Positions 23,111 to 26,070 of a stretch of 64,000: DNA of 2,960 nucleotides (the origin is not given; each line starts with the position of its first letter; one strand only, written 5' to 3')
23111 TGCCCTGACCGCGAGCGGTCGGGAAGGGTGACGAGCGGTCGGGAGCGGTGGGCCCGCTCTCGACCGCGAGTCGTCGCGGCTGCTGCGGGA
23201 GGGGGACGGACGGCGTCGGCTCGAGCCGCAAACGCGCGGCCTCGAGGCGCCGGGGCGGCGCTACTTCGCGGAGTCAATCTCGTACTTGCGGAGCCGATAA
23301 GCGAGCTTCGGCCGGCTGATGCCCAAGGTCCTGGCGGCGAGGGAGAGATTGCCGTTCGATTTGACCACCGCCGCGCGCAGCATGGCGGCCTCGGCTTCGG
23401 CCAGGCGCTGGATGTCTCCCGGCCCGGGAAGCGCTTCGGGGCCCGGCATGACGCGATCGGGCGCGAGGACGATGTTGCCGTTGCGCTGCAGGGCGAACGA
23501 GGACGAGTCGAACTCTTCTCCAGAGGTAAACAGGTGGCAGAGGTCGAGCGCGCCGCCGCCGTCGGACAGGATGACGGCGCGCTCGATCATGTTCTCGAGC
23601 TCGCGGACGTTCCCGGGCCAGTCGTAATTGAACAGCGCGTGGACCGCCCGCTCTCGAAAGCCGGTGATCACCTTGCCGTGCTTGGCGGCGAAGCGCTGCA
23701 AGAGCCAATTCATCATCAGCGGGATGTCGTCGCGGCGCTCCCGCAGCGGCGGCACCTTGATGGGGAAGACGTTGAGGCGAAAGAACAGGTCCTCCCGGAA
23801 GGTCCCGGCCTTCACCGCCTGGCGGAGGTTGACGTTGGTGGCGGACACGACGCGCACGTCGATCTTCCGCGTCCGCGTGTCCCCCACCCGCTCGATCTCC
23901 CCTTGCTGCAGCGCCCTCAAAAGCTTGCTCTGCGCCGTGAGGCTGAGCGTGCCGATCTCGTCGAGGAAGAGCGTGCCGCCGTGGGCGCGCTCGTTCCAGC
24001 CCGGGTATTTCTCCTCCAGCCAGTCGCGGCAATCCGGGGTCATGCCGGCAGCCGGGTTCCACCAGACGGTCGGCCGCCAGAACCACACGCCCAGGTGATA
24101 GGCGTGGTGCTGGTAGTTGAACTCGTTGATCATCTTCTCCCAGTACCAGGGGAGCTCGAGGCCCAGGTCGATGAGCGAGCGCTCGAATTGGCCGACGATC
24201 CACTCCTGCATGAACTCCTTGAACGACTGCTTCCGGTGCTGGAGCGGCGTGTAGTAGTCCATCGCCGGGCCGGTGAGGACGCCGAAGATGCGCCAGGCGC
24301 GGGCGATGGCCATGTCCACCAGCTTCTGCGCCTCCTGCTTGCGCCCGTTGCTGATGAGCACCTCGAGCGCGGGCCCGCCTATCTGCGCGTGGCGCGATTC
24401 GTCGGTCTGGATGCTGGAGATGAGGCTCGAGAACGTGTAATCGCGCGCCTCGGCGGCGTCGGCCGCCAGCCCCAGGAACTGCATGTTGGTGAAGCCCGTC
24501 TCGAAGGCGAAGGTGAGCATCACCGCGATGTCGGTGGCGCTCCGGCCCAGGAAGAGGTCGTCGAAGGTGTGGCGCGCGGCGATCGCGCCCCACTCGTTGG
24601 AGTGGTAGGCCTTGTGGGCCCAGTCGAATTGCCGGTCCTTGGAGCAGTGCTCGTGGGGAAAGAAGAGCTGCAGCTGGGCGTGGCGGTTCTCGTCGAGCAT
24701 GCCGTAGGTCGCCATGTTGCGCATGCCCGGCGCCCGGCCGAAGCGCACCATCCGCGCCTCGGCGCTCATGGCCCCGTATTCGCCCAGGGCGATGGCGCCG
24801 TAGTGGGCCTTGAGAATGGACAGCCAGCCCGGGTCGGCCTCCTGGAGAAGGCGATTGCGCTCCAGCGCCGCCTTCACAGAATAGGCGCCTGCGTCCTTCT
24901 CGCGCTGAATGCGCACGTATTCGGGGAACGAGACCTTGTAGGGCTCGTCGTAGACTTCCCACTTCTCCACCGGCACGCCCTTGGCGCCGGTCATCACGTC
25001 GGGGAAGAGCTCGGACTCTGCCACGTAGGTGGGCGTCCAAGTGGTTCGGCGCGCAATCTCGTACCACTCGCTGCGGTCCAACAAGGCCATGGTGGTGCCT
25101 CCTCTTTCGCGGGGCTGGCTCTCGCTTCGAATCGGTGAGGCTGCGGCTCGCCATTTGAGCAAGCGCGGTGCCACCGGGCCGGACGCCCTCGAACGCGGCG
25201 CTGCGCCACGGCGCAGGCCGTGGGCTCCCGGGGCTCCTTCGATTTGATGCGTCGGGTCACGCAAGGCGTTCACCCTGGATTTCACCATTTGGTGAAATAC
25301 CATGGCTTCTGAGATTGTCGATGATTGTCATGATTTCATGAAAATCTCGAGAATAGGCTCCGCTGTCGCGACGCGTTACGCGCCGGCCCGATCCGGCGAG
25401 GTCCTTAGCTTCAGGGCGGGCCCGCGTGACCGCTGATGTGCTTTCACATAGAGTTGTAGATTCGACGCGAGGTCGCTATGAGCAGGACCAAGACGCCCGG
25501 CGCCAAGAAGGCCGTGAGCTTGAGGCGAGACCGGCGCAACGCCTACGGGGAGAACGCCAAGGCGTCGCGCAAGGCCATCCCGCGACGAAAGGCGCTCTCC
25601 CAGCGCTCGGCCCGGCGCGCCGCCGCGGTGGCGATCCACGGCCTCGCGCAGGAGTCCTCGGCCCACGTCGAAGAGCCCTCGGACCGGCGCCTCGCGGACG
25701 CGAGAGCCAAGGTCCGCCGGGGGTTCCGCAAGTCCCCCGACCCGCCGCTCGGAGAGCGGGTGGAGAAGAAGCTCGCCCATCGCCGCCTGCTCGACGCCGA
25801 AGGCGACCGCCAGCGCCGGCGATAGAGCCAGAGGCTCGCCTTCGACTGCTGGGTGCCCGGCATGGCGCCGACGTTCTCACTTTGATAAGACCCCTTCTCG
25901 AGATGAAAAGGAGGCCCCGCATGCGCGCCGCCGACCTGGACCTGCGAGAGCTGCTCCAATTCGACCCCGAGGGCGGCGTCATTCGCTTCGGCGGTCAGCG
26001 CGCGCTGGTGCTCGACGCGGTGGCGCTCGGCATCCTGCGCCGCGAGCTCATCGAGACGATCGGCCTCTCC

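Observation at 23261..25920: Sigma-54 promoter and divergent XylR/DmpR-type activator driving a truncated diiron monooxygenase alpha-subunit fused in frame to the 3' half of a sigma-54 activator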

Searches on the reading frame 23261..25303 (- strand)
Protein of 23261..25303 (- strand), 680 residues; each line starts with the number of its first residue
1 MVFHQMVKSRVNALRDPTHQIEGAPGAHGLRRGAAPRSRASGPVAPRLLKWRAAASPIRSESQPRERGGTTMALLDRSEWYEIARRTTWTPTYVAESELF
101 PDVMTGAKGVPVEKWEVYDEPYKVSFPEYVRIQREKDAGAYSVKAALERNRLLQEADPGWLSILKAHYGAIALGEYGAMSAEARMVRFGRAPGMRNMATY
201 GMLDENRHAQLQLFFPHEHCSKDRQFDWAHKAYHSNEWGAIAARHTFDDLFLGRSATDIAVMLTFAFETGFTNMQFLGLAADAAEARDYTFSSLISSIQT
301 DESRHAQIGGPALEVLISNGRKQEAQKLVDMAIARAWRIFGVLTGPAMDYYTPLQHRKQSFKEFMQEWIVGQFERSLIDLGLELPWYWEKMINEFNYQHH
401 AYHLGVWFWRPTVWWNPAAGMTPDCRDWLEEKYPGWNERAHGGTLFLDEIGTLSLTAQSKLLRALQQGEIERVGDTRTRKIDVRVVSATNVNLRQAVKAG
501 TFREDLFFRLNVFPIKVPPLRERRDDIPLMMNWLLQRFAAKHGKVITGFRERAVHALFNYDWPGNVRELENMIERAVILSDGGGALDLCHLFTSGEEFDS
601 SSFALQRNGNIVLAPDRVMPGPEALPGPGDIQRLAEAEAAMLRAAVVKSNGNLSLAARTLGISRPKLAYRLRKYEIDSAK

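Call 3: search_protein_families(library=pfam, proteins=[window:23261-25093:-], max_evalue=0.001)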
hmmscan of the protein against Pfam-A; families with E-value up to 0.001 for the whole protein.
window:23261-25093:- (610 aa): 5 families
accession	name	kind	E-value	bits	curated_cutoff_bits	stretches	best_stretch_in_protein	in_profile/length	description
PF02332.24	Phenol_Hydrox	-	3.4e-68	230.1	24.4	1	19-248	1-228/230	Methane/Phenol/Alkene Hydroxylase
PF00158.32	Sigma54_activat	-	1.5e-31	109.8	20.2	1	363-445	85-167/168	Sigma-54 interaction domain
PF25601.1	AAA_lid_14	-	2.8e-23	82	27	1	451-523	1-72/87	AAA+ ATPase lid domain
PF14532.12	Sigma54_activ_2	-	1e-10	42.5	25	1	366-450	64-138/138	Sigma-54 interaction domain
PF02954.25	HTH_8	-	1.3e-09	38.1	22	1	564-604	2-42/42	Bacterial regulatory protein, Fis family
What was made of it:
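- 23282..23404 (-): Fis-type HTH_8 DNA-binding domain of the activator remnant. Call 3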

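Call 4: search_protein_families(library=ncbifam, proteins=[window:23261-25093:-], max_evalue=0.001)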
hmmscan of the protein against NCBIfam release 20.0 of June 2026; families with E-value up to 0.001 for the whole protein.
window:23261-25093:- (610 aa): 27 families (the best 25 are shown)
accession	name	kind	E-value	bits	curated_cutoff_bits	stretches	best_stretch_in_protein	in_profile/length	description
NF041906.1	V4R_TF_MobR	exception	2.6e-70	237.4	999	1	365-604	320-544/544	phenol degradation transcriptional regulator MobR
TIGR01817.1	nifA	equivalog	1.3e-64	218.9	528.85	1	365-607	284-530/534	nif-specific transcriptional activator NifA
NF003451.0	PRK05022.1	equivalog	7e-60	203.2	476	1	365-603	278-507/512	nitric oxide reductase transcriptional regulator NorR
NF008469.0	PRK11361.1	equivalog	7.1e-59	199.7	714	1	365-609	231-459/461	acetoacetate metabolism transcriptional regulator AtoC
NF041552.1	TF_PrdR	equivalog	8.9e-58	196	795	1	365-512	355-502/577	sigma-54 dependent transcriptional regulator PrdR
TIGR02915.1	PEP_resp_reg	equivalog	6.2e-57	193.4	502.6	2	364-513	226-375/445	PEP-CTERM-box response regulator transcription factor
NF038308.1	RNA_repair_RtcR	equivalog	5.9e-55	187.1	650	1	364-606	271-518/530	RNA repair transcriptional activator RtcR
NF007689.0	PRK10365.1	equivalog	8.2e-54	183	760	1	369-512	231-374/441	sigma-54-dependent response regulator transcription factor ZraR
TIGR01818.1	ntrC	equivalog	1.2e-50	172.6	558.6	1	365-602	222-461/463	nitrogen regulation protein NR(I)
NF051870.1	NAssimRespRegNtrX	equivalog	1.5e-50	172.4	600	1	364-601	222-447/452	nitrogen assimilation response regulator NtrX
NF050807.1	TransRegFlbDCaul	equivalog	8.1e-49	166.7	750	1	367-606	208-440/454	sigma-54-dependent transcriptional regulator FlbD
TIGR02974.1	phageshock_pspF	equivalog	2.9e-48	164.8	443.55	1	363-604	85-336/336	phage shock protein operon transcriptional activator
NF011953.0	PRK15424.1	equivalog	1.7e-47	162.2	703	1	365-604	316-534/538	propionate catabolism operon regulatory protein PrpR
TIGR02329.1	propionate_PrpR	equivalog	9.2e-47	159.8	499.2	1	365-602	301-525/526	propionate catabolism operon regulatory protein PrpR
NF049963.1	RespRegFlgRCampy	domain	1.9e-46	158.8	750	1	365-513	222-370/429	fla regulon two-component system response regulator FlgR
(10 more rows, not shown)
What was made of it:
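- Closest known: XylR/DmpR/MobR/CapR-type aromatic-responsive sigma-54 enhancer-binding proteins. Same: The best NCBIfam hit for the C-terminal part is MobR, model positions 320-544 (call 4).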

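Call 5: find_homologous_proteins(query=window:23261-25093:-, max_evalue=1e-10)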
Query window:23261-25093:- (610 aa): 7999 proteins with E <= 1e-10 among 8000 candidates; the best 120 are listed.
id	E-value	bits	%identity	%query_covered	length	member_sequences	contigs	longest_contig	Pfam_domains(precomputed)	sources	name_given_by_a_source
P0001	1.4e-239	815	92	60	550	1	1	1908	PF04945.20,PF02332.25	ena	-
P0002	3.3e-227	774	87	60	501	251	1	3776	PF04945.20,PF02332.25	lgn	-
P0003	5.8e-223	760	84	60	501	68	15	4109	PF02332.25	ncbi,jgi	-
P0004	1.7e-219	748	84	60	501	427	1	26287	PF02332.25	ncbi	-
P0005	8.1e-218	743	83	60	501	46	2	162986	PF04945.20,PF02332.25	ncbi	ncbi:toluene monooxygenase [Burkholderia sp. AW49-1]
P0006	1.2e-216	739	83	60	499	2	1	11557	PF02332.25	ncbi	-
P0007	6.5e-216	737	84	60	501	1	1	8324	PF04945.20,PF02332.25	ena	-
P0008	1.4e-215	735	84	60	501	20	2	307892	PF02332.25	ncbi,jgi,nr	ncbi:MAG: toluene monooxygenase [Thermomicrobiales bacterium]|jgi:toluene monooxygenase system prote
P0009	7.8e-215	733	84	60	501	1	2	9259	PF04945.20,PF02332.25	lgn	-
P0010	2.3e-213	728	83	60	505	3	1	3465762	PF04945.20,PF02332.25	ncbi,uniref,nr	ncbi:Toluene-4-monooxygenase system, hydroxylase component subunit alpha [Georgfuchsia toluolica]|un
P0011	4.0e-212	724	81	60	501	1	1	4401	PF02332.25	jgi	jgi:toluene monooxygenase system protein A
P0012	4.3e-212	724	82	60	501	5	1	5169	PF04945.20,PF02332.25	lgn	-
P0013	3.6e-209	714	80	60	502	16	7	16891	PF04945.20,PF02332.25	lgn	-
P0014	7.5e-206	703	78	60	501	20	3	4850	PF04945.20,PF02332.25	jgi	jgi:toluene monooxygenase system protein A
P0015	1.2e-203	696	78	60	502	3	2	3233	PF04945.20,PF02332.25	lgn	-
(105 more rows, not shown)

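Call 7: find_encoding_contigs(protein=window:23261-25093:-, flank=10000, max_places=6)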
Protein window:23261-25093:- (610 aa): no gene with exactly this product is on record in the collection.

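Call 9: find_encoding_contigs(protein=window:23261-25303:-, flank=10000, max_places=6)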
Protein window:23261-25303:- (680 aa): no gene with exactly this product is on record in the collection.

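Call 23: find_encoding_contigs(protein=P0001, flank=10000, max_places=4)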
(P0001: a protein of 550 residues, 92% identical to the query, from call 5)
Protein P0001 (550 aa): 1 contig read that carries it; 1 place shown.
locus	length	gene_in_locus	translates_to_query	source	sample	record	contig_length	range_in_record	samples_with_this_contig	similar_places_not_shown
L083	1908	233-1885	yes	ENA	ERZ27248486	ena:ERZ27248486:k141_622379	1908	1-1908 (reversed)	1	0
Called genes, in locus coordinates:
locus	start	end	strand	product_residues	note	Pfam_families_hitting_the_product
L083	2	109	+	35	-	?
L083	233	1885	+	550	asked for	PF02332:Phenol_Hydrox, PF04945:YHS (weak)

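Call 24: find_encoding_contigs(protein=P0002, flank=10000, max_places=4)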
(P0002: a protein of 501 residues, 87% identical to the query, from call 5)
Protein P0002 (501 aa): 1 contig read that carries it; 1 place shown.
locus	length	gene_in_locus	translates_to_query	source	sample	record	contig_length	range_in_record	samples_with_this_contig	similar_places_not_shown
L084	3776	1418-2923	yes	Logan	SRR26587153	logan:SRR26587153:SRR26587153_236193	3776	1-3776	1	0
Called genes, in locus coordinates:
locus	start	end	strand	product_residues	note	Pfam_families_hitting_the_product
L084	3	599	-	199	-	?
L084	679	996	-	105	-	PF00111:Fer2 (weak)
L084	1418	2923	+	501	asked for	PF02332:Phenol_Hydrox, PF04945:YHS (weak)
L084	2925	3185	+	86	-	PF06234:TmoB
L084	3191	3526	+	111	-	PF00355:Rieske, PF13806:Rieske_2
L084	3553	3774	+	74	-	?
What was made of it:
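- In L084 the gene in the same position carries Rieske domains (call 24).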

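Call 34: find_encoding_contigs(protein=window:23261-25090:-, flank=10000, max_places=6)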
Protein window:23261-25090:- (609 aa): no gene with exactly this product is on record in the collection.
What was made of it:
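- Tried and rejected: Exact look-ups of the fusion protein (610-aa mis-started version, then the 680-aa and 609-aa versions) found no record (calls 7, 9, 34).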

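Call 56: search_solved_structures(query=window:23261-25090:-, max_evalue=1e-20, show_alignments=1)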
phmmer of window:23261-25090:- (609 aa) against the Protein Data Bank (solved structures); distinct sequences matched with E-value up to 1e-20: 59.
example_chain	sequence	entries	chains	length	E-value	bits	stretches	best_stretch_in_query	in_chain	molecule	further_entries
5tds_A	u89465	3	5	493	1.7e-192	644.3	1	1-368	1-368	Toluene-4-monooxygenase system protein A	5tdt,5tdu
3dhg_A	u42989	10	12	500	1.7e-192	644.3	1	1-368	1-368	toluene 4-monooxygenase hydroxylase alpha subunit | Toluene-4-monooxygenase system protein A | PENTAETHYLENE GLYCOL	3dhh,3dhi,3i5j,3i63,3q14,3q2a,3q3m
4p1b_A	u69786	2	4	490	4.7e-192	642.8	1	4-368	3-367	Toluene-4-monooxygenase system protein A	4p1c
3rmk_A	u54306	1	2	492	4.8e-192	642.8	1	4-368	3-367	Toluene-4-monooxygenase system protein A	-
3ge3_A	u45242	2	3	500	9.6e-192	641.8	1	1-368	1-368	Toluene-4-monooxygenase system protein A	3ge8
5tdv_A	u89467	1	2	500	1.4e-191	641.3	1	1-368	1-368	Toluene-4-monooxygenase system protein A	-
3ri7_A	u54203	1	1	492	1.1e-190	638.3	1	4-368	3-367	Toluene-4-monooxygenase system protein A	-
1t0q_A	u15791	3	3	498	1.2e-178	598.6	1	1-367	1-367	toluene, o-xylene monooxygenase oxygenase subunit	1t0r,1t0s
2inc_A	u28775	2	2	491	3.2e-178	597.2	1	3-367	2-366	Toluene, o-xylene monooxygenase oxygenase subunit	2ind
3n1z_A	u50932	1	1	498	4.3e-178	596.7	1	1-367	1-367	Toluene o-xylene monooxygenase component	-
3rne_A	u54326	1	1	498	5.3e-178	596.4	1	1-367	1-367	Toluene o-xylene monooxygenase component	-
3n20_A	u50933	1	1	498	5.5e-178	596.4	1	1-367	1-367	Toluene o-xylene monooxygenase component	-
3n1x_A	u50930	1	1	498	5.7e-178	596.3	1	1-367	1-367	Toluene o-xylene monooxygenase component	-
3n1y_A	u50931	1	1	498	1.1e-177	595.4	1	1-367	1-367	Toluene o-xylene monooxygenase component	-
3rnf_A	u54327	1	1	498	1.8e-177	594.7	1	1-367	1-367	Toluene o-xylene monooxygenase component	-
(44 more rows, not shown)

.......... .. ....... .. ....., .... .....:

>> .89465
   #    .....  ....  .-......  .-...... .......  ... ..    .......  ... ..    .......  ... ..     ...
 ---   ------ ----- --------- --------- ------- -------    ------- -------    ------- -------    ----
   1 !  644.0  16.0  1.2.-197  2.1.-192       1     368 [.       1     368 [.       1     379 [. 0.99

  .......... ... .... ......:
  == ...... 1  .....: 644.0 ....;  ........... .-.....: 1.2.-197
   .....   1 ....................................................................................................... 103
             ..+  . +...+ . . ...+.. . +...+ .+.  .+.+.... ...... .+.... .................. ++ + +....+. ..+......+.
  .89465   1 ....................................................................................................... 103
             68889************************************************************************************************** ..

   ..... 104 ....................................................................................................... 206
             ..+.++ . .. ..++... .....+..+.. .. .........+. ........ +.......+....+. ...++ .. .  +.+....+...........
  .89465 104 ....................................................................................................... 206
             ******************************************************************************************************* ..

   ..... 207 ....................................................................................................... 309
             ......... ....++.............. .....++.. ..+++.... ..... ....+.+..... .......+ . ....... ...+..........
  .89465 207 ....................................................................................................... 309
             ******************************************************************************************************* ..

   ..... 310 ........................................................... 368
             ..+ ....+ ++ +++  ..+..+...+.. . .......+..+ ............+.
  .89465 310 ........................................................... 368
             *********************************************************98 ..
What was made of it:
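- Closest known: XylR/DmpR/MobR/CapR-type aromatic-responsive sigma-54 enhancer-binding proteins. Same: The best solved relative of that part is CapR, 6IY8 (call 56).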

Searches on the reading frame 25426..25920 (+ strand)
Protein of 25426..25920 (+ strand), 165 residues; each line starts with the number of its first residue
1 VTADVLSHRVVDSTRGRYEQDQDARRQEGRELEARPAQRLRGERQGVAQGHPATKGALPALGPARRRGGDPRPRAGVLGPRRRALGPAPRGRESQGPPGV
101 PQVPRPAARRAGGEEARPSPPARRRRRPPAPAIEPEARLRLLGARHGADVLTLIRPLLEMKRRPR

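Call 30: search_protein_families(library=pfam, proteins=[window:25426-25920:+], max_evalue=0.01)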
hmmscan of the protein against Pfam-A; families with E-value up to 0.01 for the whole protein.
window:25426-25920:+ (165 aa): 0 families

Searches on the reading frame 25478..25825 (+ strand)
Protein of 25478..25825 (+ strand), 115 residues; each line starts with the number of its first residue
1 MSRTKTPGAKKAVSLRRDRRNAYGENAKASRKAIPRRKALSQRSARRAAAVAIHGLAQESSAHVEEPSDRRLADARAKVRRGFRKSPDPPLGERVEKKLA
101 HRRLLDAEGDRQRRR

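Call 30: search_protein_families(library=pfam, proteins=[window:25478-25825:+], max_evalue=0.01)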
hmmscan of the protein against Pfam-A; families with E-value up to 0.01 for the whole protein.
window:25478-25825:+ (115 aa): 0 families

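Call 68: search_protein_representatives(protein=window:25478-25825:+)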
Query: 115 residues. Proteins with E-value up to 0.001 (for the whole library): 591; up to 1e-10: 74; up to 1e-30: 0. The best 150 are listed.
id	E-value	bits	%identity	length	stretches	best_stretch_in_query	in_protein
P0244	3.2e-18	82.4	46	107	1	1-104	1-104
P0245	2.1e-17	79.8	47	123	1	2-113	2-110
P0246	3.8e-15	72.6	49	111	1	1-109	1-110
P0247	6.6e-15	71.8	50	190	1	2-104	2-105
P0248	1.3e-14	70.9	49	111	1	1-104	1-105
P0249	4.1e-14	69.2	45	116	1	3-99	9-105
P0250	6.5e-14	68.6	48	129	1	5-103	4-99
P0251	9.5e-14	68.1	46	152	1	1-114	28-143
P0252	1.5e-13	67.5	46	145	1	1-103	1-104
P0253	1.6e-13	67.3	56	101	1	5-102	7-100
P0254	1.7e-13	67.2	48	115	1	1-105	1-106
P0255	1.9e-13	67.1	49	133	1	1-94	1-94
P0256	2.2e-13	66.9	44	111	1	3-103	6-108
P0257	2.4e-13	66.8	47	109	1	1-98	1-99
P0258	2.4e-13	66.8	49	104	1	4-99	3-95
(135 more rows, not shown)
